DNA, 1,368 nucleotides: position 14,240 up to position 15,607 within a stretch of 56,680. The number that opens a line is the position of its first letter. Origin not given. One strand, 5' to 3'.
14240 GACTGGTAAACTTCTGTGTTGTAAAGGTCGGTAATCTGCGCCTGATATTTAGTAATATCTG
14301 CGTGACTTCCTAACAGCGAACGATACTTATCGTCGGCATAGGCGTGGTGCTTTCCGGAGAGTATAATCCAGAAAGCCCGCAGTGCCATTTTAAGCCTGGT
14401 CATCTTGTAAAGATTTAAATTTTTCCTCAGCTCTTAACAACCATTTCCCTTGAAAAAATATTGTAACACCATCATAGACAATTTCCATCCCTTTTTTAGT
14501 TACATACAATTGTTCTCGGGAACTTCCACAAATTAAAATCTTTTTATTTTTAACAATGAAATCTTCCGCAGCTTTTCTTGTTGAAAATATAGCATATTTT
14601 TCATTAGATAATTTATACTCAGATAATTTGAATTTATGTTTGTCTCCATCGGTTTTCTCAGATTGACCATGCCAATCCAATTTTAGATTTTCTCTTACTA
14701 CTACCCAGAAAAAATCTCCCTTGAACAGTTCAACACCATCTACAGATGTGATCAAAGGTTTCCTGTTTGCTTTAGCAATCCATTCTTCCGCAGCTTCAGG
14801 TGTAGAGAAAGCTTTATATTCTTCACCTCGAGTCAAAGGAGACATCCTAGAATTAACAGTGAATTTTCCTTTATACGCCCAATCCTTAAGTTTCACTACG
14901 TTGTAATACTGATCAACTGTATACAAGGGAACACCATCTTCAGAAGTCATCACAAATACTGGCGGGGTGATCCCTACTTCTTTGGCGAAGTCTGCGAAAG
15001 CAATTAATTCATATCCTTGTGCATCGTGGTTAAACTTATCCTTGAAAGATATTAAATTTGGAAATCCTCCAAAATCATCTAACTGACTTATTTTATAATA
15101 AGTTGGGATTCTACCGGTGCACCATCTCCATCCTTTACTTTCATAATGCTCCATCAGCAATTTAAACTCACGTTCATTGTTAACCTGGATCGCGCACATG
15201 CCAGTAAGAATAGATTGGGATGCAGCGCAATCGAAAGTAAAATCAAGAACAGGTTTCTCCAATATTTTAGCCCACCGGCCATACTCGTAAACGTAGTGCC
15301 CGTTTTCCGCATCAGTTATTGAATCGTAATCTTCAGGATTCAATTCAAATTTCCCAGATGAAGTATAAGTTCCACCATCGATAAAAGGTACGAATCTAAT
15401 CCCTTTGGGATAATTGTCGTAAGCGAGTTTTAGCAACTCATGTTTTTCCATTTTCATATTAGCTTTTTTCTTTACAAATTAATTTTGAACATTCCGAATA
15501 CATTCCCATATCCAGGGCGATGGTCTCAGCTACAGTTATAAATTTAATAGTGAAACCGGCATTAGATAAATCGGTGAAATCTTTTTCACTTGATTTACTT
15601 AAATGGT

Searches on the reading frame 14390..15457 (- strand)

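Call 41: search_protein_families(library=phrogs, proteins=[window:14390-15457:-], max_evalue=0.0001)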
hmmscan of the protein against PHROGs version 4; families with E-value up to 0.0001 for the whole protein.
window:14390-15457:- (355 aa): 1 family
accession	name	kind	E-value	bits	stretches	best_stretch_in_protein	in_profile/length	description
phrog_11079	-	unknown function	8.2e-14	52.7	1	232-308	170-238/270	-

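Call 69: search_protein_families(library=pfam, proteins=[window:14390-15457:-], max_evalue=0.01)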
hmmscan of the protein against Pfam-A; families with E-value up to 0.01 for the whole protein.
window:14390-15457:- (355 aa): 0 families
